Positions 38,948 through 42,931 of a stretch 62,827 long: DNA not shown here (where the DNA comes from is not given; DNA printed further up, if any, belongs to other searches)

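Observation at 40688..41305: Complete histidine-phosphatase (PGAM-like) domain inserted inside the catalytic core of isoleucyl-tRNA synthetase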

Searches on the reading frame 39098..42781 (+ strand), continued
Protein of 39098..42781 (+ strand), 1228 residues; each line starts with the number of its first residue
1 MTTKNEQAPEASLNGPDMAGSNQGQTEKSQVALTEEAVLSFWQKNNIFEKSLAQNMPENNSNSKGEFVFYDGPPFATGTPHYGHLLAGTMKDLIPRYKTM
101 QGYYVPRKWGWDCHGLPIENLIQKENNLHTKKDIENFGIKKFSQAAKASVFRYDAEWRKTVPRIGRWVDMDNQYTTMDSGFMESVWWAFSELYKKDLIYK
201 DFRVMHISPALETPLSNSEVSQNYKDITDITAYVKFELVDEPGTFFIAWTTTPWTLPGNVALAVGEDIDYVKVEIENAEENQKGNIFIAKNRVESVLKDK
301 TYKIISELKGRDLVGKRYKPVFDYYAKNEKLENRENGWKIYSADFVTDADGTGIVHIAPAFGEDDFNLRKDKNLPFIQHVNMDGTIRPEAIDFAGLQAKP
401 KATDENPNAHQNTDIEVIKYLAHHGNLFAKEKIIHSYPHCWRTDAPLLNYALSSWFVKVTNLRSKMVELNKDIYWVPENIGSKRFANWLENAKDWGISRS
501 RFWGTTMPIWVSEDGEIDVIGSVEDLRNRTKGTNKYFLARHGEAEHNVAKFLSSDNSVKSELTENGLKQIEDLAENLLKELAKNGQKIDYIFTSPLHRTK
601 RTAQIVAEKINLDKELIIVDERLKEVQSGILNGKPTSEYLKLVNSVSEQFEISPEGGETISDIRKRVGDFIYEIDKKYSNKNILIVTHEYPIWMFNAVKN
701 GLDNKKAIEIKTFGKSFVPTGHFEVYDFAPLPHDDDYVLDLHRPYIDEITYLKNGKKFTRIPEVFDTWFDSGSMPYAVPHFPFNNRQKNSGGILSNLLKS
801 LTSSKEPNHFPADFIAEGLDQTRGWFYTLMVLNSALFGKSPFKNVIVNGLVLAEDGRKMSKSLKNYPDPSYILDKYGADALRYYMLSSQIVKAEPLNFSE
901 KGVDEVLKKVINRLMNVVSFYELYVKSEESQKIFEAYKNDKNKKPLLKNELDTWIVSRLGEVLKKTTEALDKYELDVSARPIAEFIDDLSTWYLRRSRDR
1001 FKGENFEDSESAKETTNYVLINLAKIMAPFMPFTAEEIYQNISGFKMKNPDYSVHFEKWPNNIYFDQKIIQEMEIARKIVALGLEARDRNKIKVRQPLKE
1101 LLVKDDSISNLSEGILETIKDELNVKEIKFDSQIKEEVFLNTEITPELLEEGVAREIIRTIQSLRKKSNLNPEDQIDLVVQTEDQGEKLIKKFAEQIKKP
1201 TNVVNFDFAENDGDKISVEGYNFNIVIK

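Call 10: find_homologous_proteins(query=window:39098-42781:+, max_evalue=1e-50)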
Query window:39098-42781:+ (1228 aa): 8000 proteins with E <= 1e-50 among 8000 candidates; the best 120 are listed.
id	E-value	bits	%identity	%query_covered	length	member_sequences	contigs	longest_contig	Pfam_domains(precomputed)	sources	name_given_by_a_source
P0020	0.0e+0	2201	76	100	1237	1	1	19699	PF09334.18,PF01406.26,PF08264.20,PF00133.29,PF19302.5,PF00300.28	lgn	-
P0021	0.0e+0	2164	76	100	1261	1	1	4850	PF09334.18,PF01406.26,PF08264.20,PF00133.29,PF19302.5,PF00300.28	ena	-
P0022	0.0e+0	2150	75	100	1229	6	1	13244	PF09334.18,PF08264.20,PF00133.29,PF19302.5,PF00300.28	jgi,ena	-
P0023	0.0e+0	2080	72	100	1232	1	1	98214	PF09334.18,PF01406.26,PF08264.20,PF00133.29,PF19302.5,PF00300.28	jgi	jgi:isoleucyl-tRNA synthetase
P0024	0.0e+0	1872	67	100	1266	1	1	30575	PF09334.18,PF01406.26,PF08264.20,PF00133.29,PF19302.5,PF00300.28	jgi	jgi:isoleucyl-tRNA synthetase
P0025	0.0e+0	1845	71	91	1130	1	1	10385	PF09334.18,PF08264.20,PF00133.29,PF19302.5,PF00300.28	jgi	jgi:isoleucyl-tRNA synthetase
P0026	0.0e+0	1712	61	100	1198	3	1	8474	PF09334.18,PF01406.26,PF08264.20,PF00133.29,PF19302.5,PF00300.28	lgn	-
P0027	0.0e+0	1675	61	100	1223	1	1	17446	PF09334.18,PF08264.20,PF00133.29,PF19302.5,PF00300.28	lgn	-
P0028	0.0e+0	1669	60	100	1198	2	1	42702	PF09334.18,PF01406.26,PF08264.20,PF00133.29,PF19302.5,PF00300.28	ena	-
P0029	0.0e+0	1668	60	100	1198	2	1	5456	PF09334.18,PF01406.26,PF08264.20,PF00133.29,PF19302.5,PF00300.28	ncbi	-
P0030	0.0e+0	1665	59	100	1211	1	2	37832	PF09334.18,PF08264.20,PF00133.29,PF19302.5,PF00300.28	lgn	-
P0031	0.0e+0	1660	61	98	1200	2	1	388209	PF09334.18,PF01406.26,PF08264.20,PF00133.29,PF19302.5,PF00300.28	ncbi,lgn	-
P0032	0.0e+0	1652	60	98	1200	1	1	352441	PF09334.18,PF01406.26,PF08264.20,PF00133.29,PF19302.5,PF00300.28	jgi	-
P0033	0.0e+0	1651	62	98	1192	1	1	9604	PF09334.18,PF01406.26,PF08264.20,PF00133.29,PF19302.5,PF00300.28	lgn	-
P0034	0.0e+0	1645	60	98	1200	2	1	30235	PF09334.18,PF01406.26,PF08264.20,PF00133.29,PF19302.5,PF00300.28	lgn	-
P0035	0.0e+0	1640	59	100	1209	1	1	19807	PF09334.18,PF08264.20,PF00133.29,PF19302.5,PF00300.28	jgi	jgi:isoleucyl-tRNA synthetase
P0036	0.0e+0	1636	60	98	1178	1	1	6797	PF09334.18,PF01406.26,PF08264.20,PF00133.29,PF19302.5,PF00300.28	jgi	jgi:isoleucyl-tRNA synthetase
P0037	0.0e+0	1624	60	98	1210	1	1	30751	PF09334.18,PF01406.26,PF08264.20,PF00133.29,PF19302.5,PF00300.28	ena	-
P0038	0.0e+0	1613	59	98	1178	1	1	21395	PF09334.18,PF08264.20,PF00133.29,PF19302.5,PF00300.28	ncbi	-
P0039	0.0e+0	1609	60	97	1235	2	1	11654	PF09334.18,PF08264.20,PF00133.29,PF19302.5,PF00300.28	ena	-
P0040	0.0e+0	1608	60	96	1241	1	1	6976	PF09334.18,PF08264.20,PF00133.29,PF19302.5,PF00300.28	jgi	jgi:isoleucyl-tRNA synthetase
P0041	0.0e+0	1605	59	98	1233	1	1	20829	PF09334.18,PF08264.20,PF00133.29,PF19302.5,PF00300.28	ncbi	-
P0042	0.0e+0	1604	58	100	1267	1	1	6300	PF09334.18,PF08264.20,PF00133.29,PF19302.5,PF00300.28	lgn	-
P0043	0.0e+0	1602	59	97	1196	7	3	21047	PF09334.18,PF01406.26,PF08264.20,PF00133.29,PF19302.5,PF00300.28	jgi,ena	-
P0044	0.0e+0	1599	59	98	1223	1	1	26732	PF09334.18,PF08264.20,PF00133.29,PF19302.5,PF00300.28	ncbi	-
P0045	0.0e+0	1597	59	97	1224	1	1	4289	PF09334.18,PF01406.26,PF08264.20,PF00133.29,PF19302.5,PF00300.28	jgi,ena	-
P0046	0.0e+0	1595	59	97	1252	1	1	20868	PF09334.18,PF01406.26,PF08264.20,PF00133.29,PF19302.5,PF00300.28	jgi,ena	-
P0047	0.0e+0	1594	58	100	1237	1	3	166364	PF09334.18,PF08264.20,PF00133.29,PF19302.5,PF00300.28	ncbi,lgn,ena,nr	ncbi:MAG TPA: class I tRNA ligase family protein [Candidatus Paceibacterota bacterium]|nr:class I tR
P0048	0.0e+0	1592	59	98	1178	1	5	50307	PF09334.18,PF01406.26,PF08264.20,PF00133.29,PF19302.5,PF00300.28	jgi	jgi:isoleucyl-tRNA synthetase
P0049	0.0e+0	1592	58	100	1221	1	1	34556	PF09334.18,PF01406.26,PF08264.20,PF00133.29,PF19302.5,PF00300.28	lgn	-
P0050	0.0e+0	1589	59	99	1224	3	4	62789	PF09334.18,PF08264.20,PF00133.29,PF19302.5,PF00300.28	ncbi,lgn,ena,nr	ncbi:MAG TPA: class I tRNA ligase family protein [Candidatus Paceibacterota bacterium]|nr:class I tR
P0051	0.0e+0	1587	59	98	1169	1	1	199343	PF09334.18,PF08264.20,PF00133.29,PF19302.5,PF00300.28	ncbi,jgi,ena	-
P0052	0.0e+0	1586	58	98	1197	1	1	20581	PF09334.18,PF01406.26,PF08264.20,PF00133.29,PF19302.5,PF00300.28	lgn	-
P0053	0.0e+0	1583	58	100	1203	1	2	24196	PF09334.18,PF01406.26,PF08264.20,PF00133.29,PF19302.5,PF00300.28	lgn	-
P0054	0.0e+0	1583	59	99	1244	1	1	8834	PF09334.18,PF01406.26,PF08264.20,PF13603.13,PF00133.29,PF19302.5,PF00300.28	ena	-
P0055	0.0e+0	1582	59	98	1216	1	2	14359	PF09334.18,PF08264.20,PF00133.29,PF19302.5,PF00300.28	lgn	-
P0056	0.0e+0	1577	59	98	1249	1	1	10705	PF09334.18,PF08264.20,PF00133.29,PF19302.5,PF00300.28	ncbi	-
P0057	0.0e+0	1574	58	96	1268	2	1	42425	PF09334.18,PF08264.20,PF00133.29,PF19302.5,PF00300.28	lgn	-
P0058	0.0e+0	1566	59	99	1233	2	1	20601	PF09334.18,PF08264.20,PF00133.29,PF19302.5,PF00300.28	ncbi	-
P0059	0.0e+0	1564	58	97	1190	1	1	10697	PF09334.18,PF08264.20,PF00133.29,PF19302.5,PF00300.28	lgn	-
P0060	0.0e+0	1555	58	98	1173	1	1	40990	PF09334.18,PF01406.26,PF08264.20,PF00133.29,PF19302.5,PF00300.28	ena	-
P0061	0.0e+0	1550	56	100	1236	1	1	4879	PF09334.18,PF08264.20,PF00133.29,PF19302.5,PF00300.28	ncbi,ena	-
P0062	0.0e+0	1549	57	98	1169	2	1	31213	PF09334.18,PF08264.20,PF00133.29,PF19302.5,PF00300.28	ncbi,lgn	-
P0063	0.0e+0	1544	58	98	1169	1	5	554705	PF09334.18,PF08264.20,PF00133.29,PF19302.5,PF00300.28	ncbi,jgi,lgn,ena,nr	ncbi:MAG TPA: class I tRNA ligase family protein [Candidatus Paceibacterota bacterium]|nr:class I tR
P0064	0.0e+0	1531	57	99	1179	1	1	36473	PF09334.18,PF01406.26,PF08264.20,PF00133.29,PF19302.5,PF00300.28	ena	-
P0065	0.0e+0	1528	58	98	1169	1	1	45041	PF09334.18,PF08264.20,PF00133.29,PF19302.5,PF00300.28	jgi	jgi:isoleucyl-tRNA synthetase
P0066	0.0e+0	1518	58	98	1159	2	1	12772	PF09334.18,PF01406.26,PF08264.20,PF00133.29,PF19302.5,PF00300.28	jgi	-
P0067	0.0e+0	1498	57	96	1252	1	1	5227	PF09334.18,PF08264.20,PF00133.29,PF19302.5,PF00300.28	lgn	-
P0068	0.0e+0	1494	57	98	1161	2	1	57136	PF09334.18,PF01406.26,PF08264.20,PF00133.29,PF19302.5,PF00300.28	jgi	-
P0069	0.0e+0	1475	56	98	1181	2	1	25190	PF09334.18,PF08264.20,PF13603.13,PF00133.29,PF19302.5,PF00300.28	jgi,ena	jgi:isoleucyl-tRNA synthetase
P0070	0.0e+0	1438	56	97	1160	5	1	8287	PF09334.18,PF01406.26,PF08264.20,PF00133.29,PF19302.5,PF00300.28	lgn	-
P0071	0.0e+0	1436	54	97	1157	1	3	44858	PF09334.18,PF01406.26,PF08264.20,PF00133.29,PF19302.5,PF00300.28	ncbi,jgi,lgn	ncbi:MAG: isoleucyl-tRNA synthetase [Candidatus Paceibacteria bacterium]|jgi:isoleucyl-tRNA syntheta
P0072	0.0e+0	1434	55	99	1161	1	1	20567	PF09334.18,PF01406.26,PF08264.20,PF13603.13,PF00133.29,PF19302.5,PF00300.28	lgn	-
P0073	0.0e+0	1429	54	97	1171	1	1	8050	PF09334.18,PF08264.20,PF00133.29,PF19302.5,PF00300.28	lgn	-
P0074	0.0e+0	1427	54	97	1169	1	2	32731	PF09334.18,PF01406.26,PF08264.20,PF00133.29,PF19302.5,PF00300.28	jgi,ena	-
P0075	0.0e+0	1427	55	97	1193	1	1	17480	PF09334.18,PF01406.26,PF08264.20,PF00133.29,PF19302.5,PF00300.28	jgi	jgi:isoleucyl-tRNA synthetase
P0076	0.0e+0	1424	55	99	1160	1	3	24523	PF09334.18,PF01406.26,PF08264.20,PF00133.29,PF19302.5,PF00300.28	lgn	-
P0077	0.0e+0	1420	55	98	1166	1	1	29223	PF09334.18,PF01406.26,PF08264.20,PF00133.29,PF19302.5,PF00300.28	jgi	jgi:isoleucyl-tRNA synthetase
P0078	0.0e+0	1420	55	97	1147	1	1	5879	PF09334.18,PF01406.26,PF08264.20,PF00133.29,PF19302.5,PF00300.28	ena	-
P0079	0.0e+0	1420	54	98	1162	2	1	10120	PF09334.18,PF01406.26,PF08264.20,PF00133.29,PF19302.5,PF00300.28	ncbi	-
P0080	0.0e+0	1419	55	98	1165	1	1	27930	PF09334.18,PF01406.26,PF08264.20,PF13603.13,PF00133.29,PF19302.5,PF00300.28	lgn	-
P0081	0.0e+0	1419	54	99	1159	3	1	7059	PF09334.18,PF01406.26,PF08264.20,PF00133.29,PF19302.5,PF00300.28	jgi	jgi:isoleucyl-tRNA synthetase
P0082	0.0e+0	1411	55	96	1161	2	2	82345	PF09334.18,PF01406.26,PF08264.20,PF00133.29,PF19302.5,PF00300.28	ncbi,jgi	ncbi:MAG: hypothetical protein RLZZ517_185 [Candidatus Parcubacteria bacterium]|jgi:isoleucyl-tRNA s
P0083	0.0e+0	1411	55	98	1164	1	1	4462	PF09334.18,PF08264.20,PF00133.29,PF19302.5,PF00300.28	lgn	-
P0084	0.0e+0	1411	56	96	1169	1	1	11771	PF09334.18,PF01406.26,PF08264.20,PF00133.29,PF19302.5,PF00300.28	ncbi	-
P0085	0.0e+0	1408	54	99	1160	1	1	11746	PF09334.18,PF01406.26,PF08264.20,PF00133.29,PF19302.5,PF00300.28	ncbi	-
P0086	0.0e+0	1407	55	96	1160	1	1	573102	PF09334.18,PF01406.26,PF08264.20,PF00133.29,PF19302.5,PF00300.28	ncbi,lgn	-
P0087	0.0e+0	1406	54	99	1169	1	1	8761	PF09334.18,PF01406.26,PF08264.20,PF00133.29,PF19302.5,PF00300.28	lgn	-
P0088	0.0e+0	1405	54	98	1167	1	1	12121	PF09334.18,PF01406.26,PF08264.20,PF00133.29,PF19302.5,PF00300.28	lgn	-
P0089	0.0e+0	1402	54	99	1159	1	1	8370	PF09334.18,PF08264.20,PF00133.29,PF19302.5,PF00300.28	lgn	-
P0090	0.0e+0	1402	55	97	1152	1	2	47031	PF09334.18,PF01406.26,PF08264.20,PF00133.29,PF19302.5,PF00300.28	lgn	-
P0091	0.0e+0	1401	54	97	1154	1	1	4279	PF09334.18,PF08264.20,PF00133.29,PF19302.5,PF00300.28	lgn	-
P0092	0.0e+0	1400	53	99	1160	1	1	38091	PF09334.18,PF01406.26,PF08264.20,PF00133.29,PF19302.5,PF00300.28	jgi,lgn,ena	-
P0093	0.0e+0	1400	53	98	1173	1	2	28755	PF09334.18,PF01406.26,PF08264.20,PF00133.29,PF19302.5,PF00300.28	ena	-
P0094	0.0e+0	1398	53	99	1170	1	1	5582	PF09334.18,PF08264.20,PF00133.29,PF19302.5,PF00300.28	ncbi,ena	-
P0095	0.0e+0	1397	55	95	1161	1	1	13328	PF09334.18,PF08264.20,PF00133.29,PF19302.5,PF00300.28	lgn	-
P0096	0.0e+0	1395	53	97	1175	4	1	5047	PF09334.18,PF08264.20,PF00133.29,PF19302.5,PF00300.28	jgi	-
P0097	0.0e+0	1394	54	98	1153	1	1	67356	PF09334.18,PF01406.26,PF08264.20,PF00133.29,PF19302.5,PF00300.28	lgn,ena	-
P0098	0.0e+0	1394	53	99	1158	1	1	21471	PF09334.18,PF01406.26,PF08264.20,PF00133.29,PF19302.5,PF00300.28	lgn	-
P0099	0.0e+0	1393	53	98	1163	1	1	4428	PF09334.18,PF01406.26,PF08264.20,PF00133.29,PF19302.5,PF00300.28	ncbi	-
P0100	0.0e+0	1393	54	99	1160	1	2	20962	PF09334.18,PF01406.26,PF08264.20,PF00133.29,PF19302.5,PF00300.28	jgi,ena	jgi:isoleucyl-tRNA synthetase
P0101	0.0e+0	1392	53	97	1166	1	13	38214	PF09334.18,PF08264.20,PF00133.29,PF19302.5,PF00300.28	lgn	-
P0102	0.0e+0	1392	53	97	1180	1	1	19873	PF09334.18,PF08264.20,PF00133.29,PF19302.5,PF00300.28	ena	-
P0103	0.0e+0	1391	53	99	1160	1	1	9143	PF09334.18,PF01406.26,PF08264.20,PF00133.29,PF19302.5,PF00300.28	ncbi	-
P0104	0.0e+0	1391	53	97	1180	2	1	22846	PF09334.18,PF08264.20,PF00133.29,PF19302.5,PF00300.28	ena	-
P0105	0.0e+0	1391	54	97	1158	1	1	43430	PF09334.18,PF01406.26,PF08264.20,PF00133.29,PF19302.5,PF00300.28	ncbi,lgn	-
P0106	0.0e+0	1390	53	98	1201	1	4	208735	PF09334.18,PF08264.20,PF00133.29,PF19302.5,PF00300.28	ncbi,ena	ncbi:MAG: class I tRNA ligase family protein [Patescibacteria group bacterium]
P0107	0.0e+0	1389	53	99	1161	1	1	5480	PF09334.18,PF01406.26,PF08264.20,PF00133.29,PF19302.5,PF00300.28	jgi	jgi:isoleucyl-tRNA synthetase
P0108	0.0e+0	1389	53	95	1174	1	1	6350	PF09334.18,PF08264.20,PF00133.29,PF19302.5,PF00300.28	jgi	jgi:isoleucyl-tRNA synthetase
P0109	0.0e+0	1388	53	96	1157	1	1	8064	PF09334.18,PF08264.20,PF00133.29,PF19302.5,PF00300.28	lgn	-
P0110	0.0e+0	1387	55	96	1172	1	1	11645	PF09334.18,PF01406.26,PF08264.20,PF00133.29,PF19302.5,PF00300.28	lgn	-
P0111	0.0e+0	1387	53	98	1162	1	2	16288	PF09334.18,PF08264.20,PF00133.29,PF19302.5,PF00300.28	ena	-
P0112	0.0e+0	1386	54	97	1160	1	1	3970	PF09334.18,PF01406.26,PF08264.20,PF00133.29,PF19302.5,PF00300.28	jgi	jgi:isoleucyl-tRNA synthetase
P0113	0.0e+0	1386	53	99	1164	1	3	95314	PF09334.18,PF01406.26,PF08264.20,PF00133.29,PF19302.5,PF00300.28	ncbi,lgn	-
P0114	0.0e+0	1382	53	98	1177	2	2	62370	PF09334.18,PF08264.20,PF00133.29,PF19302.5,PF00300.28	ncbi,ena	-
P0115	0.0e+0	1382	53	98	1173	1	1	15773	PF09334.18,PF08264.20,PF00133.29,PF19302.5,PF00300.28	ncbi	-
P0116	0.0e+0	1380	53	97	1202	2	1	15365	PF09334.18,PF08264.20,PF00133.29,PF19302.5,PF00300.28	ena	-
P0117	0.0e+0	1380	52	99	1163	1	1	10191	PF09334.18,PF01406.26,PF08264.20,PF00133.29,PF19302.5,PF00300.28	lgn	-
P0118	0.0e+0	1380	53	97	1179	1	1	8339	PF09334.18,PF08264.20,PF00133.29,PF19302.5,PF00300.28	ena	-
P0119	0.0e+0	1379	53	99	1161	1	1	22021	PF09334.18,PF01406.26,PF08264.20,PF00133.29,PF19302.5,PF00300.28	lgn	-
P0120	0.0e+0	1379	54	97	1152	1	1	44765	PF09334.18,PF01406.26,PF08264.20,PF00133.29,PF19302.5,PF00300.28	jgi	-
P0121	0.0e+0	1378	52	97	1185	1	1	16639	PF09334.18,PF01406.26,PF08264.20,PF00133.29,PF19302.5,PF00300.28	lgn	-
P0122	0.0e+0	1377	52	98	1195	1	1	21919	PF09334.18,PF08264.20,PF00133.29,PF19302.5,PF00300.28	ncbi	-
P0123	0.0e+0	1377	53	98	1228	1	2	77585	PF09334.18,PF08264.20,PF00133.29,PF19302.5,PF00300.28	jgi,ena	-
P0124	0.0e+0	1377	53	97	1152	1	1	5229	PF09334.18,PF01406.26,PF08264.20,PF00133.29,PF19302.5,PF00300.28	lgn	-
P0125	0.0e+0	1377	53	98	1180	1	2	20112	PF09334.18,PF01406.26,PF08264.20,PF00133.29,PF19302.5,PF00300.28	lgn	-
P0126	0.0e+0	1377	52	98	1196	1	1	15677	PF09334.18,PF01406.26,PF08264.20,PF00133.29,PF19302.5,PF00300.28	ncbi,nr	ncbi:MAG: class I tRNA ligase family protein [Candidatus Pacebacteria bacterium]|nr:class I tRNA lig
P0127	0.0e+0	1377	53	98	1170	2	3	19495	PF09334.18,PF01406.26,PF08264.20,PF13603.13,PF00133.29,PF19302.5,PF00300.28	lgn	-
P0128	0.0e+0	1376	53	98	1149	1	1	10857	PF09334.18,PF01406.26,PF08264.20,PF00133.29,PF19302.5,PF00300.28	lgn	-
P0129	0.0e+0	1376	53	98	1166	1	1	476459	PF09334.18,PF01406.26,PF08264.20,PF00133.29,PF19302.5,PF00300.28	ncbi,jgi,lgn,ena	ncbi:MAG: class I tRNA ligase family protein [Candidatus Paceibacterota bacterium]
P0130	0.0e+0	1376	54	96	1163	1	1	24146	PF09334.18,PF01406.26,PF08264.20,PF00133.29,PF19302.5,PF00300.28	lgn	-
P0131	0.0e+0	1376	53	98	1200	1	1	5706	PF09334.18,PF01406.26,PF08264.20,PF00133.29,PF19302.5,PF00300.28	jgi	jgi:isoleucyl-tRNA synthetase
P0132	0.0e+0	1376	53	98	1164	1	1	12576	PF09334.18,PF08264.20,PF00133.29,PF19302.5,PF00300.28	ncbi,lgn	-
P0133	0.0e+0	1375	53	98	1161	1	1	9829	PF09334.18,PF01406.26,PF08264.20,PF00133.29,PF19302.5,PF00300.28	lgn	-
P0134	0.0e+0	1375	53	99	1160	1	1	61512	PF09334.18,PF01406.26,PF08264.20,PF00133.29,PF19302.5,PF00300.28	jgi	-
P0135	0.0e+0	1375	53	97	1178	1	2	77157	PF09334.18,PF01406.26,PF08264.20,PF00133.29,PF19302.5,PF00300.28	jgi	jgi:isoleucyl-tRNA synthetase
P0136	0.0e+0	1375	53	98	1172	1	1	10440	PF09334.18,PF08264.20,PF00133.29,PF19302.5,PF00300.28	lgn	-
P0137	0.0e+0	1374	54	98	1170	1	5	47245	PF09334.18,PF08264.20,PF00133.29,PF19302.5,PF00300.28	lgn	-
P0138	0.0e+0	1373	52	98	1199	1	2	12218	PF09334.18,PF08264.20,PF00133.29,PF19302.5,PF00300.28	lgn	-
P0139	0.0e+0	1372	53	98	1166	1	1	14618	PF09334.18,PF08264.20,PF00133.29,PF19302.5,PF00300.28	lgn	-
